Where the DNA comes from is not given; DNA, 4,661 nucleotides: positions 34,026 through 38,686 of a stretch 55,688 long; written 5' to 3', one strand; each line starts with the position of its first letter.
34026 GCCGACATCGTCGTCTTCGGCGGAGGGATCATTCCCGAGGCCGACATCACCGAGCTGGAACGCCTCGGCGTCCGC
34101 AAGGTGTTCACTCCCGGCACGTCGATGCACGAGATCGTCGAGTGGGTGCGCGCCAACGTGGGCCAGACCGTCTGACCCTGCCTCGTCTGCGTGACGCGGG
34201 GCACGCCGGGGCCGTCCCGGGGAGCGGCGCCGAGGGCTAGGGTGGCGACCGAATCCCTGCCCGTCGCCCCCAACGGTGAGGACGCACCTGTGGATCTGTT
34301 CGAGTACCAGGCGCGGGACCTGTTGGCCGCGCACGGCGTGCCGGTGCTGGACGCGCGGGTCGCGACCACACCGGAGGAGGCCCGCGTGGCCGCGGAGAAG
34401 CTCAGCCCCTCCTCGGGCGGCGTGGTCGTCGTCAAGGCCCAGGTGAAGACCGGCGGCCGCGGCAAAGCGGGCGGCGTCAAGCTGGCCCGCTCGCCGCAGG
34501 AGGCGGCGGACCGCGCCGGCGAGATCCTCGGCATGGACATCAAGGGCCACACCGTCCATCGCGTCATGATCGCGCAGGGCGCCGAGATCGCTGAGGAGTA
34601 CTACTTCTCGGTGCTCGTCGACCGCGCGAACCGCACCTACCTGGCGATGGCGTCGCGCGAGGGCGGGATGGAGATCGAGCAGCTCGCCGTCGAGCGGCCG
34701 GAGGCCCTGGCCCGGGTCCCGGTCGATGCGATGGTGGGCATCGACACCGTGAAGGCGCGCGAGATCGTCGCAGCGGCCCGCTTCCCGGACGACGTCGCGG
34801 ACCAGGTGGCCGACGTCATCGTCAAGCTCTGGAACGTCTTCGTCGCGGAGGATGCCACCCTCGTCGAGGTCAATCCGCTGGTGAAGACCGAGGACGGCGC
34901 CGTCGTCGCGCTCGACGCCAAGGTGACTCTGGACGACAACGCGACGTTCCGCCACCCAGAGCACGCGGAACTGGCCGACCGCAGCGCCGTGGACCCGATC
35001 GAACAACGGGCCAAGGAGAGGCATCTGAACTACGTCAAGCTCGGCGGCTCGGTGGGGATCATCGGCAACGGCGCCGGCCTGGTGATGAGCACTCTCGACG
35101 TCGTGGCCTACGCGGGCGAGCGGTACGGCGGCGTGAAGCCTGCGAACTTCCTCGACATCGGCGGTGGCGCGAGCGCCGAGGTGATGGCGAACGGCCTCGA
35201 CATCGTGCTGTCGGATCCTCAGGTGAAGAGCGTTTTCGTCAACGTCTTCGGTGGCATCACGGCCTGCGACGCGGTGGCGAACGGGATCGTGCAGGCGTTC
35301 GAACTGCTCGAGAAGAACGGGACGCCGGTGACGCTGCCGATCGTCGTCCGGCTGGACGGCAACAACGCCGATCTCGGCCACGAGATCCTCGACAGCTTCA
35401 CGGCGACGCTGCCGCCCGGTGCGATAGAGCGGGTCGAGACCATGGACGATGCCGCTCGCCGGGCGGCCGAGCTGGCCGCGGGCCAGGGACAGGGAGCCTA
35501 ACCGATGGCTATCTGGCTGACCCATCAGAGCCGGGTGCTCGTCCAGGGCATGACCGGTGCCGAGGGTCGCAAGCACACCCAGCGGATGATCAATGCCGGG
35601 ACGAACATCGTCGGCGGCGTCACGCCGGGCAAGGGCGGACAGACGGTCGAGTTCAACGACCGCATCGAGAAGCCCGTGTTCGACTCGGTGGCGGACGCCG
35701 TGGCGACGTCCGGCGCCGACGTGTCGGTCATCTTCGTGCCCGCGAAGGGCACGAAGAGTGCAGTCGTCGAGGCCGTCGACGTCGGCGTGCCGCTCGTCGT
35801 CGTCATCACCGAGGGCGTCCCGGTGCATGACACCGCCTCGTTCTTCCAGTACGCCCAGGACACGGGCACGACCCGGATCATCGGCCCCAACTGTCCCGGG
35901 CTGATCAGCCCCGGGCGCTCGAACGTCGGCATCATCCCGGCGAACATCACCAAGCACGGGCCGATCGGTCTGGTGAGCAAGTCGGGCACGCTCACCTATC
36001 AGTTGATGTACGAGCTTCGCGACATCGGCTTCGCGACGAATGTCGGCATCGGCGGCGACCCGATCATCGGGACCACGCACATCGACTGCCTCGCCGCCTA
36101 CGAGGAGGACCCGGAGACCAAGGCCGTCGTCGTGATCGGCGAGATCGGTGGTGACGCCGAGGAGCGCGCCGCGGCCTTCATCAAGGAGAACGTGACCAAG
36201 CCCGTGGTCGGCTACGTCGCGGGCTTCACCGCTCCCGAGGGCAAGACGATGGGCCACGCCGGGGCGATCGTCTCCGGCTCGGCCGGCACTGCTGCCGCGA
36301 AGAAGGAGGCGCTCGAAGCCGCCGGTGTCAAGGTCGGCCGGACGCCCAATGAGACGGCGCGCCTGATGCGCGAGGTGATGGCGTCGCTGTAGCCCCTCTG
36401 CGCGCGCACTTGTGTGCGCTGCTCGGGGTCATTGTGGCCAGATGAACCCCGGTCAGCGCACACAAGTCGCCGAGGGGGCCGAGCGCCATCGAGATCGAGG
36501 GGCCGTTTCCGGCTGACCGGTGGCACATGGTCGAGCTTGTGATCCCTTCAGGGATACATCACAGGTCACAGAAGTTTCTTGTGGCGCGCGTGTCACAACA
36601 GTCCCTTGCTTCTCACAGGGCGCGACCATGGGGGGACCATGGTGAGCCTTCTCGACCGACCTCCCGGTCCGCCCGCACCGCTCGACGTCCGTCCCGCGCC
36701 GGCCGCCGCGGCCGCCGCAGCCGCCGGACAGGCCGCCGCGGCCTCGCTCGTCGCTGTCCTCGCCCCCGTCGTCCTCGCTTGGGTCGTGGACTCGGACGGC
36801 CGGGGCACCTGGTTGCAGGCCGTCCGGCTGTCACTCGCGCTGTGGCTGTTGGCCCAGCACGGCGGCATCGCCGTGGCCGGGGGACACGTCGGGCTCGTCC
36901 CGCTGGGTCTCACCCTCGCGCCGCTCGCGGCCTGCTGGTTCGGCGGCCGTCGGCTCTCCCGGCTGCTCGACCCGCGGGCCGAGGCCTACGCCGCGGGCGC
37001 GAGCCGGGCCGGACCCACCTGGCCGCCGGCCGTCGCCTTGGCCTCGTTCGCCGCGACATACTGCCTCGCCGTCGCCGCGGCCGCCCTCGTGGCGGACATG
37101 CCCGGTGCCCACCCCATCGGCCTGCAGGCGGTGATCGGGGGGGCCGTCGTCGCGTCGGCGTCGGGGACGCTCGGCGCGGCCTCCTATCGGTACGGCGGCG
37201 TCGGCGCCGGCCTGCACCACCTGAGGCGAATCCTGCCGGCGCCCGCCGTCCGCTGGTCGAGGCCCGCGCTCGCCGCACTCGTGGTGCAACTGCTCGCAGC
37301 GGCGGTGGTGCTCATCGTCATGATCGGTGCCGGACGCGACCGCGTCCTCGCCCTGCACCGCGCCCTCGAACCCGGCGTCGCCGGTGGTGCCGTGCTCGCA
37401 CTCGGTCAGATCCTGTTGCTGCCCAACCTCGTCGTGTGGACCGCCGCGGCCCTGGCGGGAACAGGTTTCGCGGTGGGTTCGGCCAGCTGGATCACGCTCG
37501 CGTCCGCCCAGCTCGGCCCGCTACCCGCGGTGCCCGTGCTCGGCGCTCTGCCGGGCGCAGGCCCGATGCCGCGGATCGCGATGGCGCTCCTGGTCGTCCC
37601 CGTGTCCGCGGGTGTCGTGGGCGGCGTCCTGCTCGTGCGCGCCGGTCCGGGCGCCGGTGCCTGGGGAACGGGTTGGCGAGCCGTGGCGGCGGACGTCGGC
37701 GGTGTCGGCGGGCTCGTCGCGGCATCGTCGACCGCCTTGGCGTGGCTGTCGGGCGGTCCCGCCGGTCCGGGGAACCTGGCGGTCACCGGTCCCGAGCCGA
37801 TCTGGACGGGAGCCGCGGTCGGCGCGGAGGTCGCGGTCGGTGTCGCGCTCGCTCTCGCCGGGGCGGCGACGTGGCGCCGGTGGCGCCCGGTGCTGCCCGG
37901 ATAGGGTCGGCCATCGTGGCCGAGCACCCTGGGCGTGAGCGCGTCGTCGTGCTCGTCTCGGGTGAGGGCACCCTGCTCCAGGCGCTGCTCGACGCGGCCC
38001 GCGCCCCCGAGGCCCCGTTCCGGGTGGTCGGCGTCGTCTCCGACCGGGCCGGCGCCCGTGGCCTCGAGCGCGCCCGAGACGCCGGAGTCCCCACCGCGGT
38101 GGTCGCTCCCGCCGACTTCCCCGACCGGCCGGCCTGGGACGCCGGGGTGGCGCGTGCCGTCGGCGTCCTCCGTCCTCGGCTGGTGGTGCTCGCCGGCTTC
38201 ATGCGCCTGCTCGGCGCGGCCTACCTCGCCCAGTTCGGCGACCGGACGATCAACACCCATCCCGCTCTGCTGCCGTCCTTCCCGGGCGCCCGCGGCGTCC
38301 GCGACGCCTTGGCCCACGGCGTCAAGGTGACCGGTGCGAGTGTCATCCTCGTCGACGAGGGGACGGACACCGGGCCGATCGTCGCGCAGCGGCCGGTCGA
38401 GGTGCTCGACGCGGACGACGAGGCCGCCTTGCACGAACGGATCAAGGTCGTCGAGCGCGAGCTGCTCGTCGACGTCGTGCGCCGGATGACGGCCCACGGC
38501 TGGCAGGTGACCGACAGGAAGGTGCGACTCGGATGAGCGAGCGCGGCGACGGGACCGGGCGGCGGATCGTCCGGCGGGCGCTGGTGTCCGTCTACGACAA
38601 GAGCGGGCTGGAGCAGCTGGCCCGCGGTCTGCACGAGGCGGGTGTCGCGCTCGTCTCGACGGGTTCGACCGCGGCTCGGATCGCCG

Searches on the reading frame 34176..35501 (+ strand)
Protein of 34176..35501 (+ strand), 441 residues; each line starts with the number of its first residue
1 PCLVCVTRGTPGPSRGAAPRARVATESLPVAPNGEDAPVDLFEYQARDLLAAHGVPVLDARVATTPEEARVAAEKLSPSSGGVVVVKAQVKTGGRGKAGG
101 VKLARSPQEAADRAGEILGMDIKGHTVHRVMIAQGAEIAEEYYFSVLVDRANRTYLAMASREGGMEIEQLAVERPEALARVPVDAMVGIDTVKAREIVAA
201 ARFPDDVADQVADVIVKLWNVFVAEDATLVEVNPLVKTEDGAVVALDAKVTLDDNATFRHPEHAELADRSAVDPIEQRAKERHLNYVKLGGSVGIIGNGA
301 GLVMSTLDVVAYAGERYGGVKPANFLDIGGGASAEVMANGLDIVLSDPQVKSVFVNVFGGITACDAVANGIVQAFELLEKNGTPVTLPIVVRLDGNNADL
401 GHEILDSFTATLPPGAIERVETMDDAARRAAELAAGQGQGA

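Call 37: search_protein_families(library=pfam, proteins=[window:34176-35501:+], max_evalue=0.0001)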
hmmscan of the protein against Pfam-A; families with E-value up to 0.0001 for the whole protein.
window:34176-35501:+ (441 aa): 4 families
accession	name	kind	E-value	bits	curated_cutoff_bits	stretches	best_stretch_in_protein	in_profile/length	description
PF08442.15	ATP-grasp_2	-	4.4e-68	229.3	29.5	1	41-236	2-201/202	ATP-grasp domain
PF00549.24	Ligase_CoA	-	6.5e-18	65.5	24.5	1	298-401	3-98/128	CoA-ligase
PF24948.1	Citrate_synth_N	-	6.8e-14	52.2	83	1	82-259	52-227/232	ATP-citrate synthase ATP-grasp domain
PF13549.11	ATP-grasp_5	-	9.6e-11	41.9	27.6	1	41-252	10-221/221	ATP-grasp domain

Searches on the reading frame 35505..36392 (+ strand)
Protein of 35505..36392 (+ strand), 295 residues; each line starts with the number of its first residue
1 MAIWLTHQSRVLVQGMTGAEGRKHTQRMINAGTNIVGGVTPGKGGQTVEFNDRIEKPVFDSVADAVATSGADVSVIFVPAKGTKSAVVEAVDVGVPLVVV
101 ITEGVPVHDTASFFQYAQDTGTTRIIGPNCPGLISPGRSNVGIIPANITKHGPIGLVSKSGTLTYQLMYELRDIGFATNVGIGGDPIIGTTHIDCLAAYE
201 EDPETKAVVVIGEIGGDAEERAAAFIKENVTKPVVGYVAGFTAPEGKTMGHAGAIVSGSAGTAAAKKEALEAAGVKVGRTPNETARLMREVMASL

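Call 37: search_protein_families(library=pfam, proteins=[window:35505-36392:+], max_evalue=0.0001)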
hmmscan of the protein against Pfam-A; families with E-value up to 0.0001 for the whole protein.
window:35505-36392:+ (295 aa): 4 families
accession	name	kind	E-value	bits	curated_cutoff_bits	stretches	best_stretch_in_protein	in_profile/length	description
PF02629.25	CoA_binding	-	1.8e-21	77.1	22.3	1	8-104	3-97/97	CoA binding domain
PF00549.24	Ligase_CoA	-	2.5e-19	70.1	24.5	1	157-275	1-127/128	CoA-ligase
PF13607.11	Succ_CoA_lig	-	6.4e-11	42.6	27.4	1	152-285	2-132/138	Succinyl-CoA ligase like flavodoxin domain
PF13380.12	CoA_binding_2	-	4.3e-05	24.4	22.8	0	55-134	41-114/116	CoA binding domain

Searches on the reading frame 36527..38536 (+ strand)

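Call 37: search_protein_families(library=pfam, proteins=[window:36527-38536:+], max_evalue=0.0001)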
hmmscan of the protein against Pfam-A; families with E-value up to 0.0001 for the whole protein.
window:36527-38536:+ (669 aa): 1 family
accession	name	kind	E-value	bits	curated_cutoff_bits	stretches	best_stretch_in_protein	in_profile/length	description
PF00551.24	Formyl_trans_N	-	2.5e-45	154.9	26.1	1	472-651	2-181/181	Formyl transferase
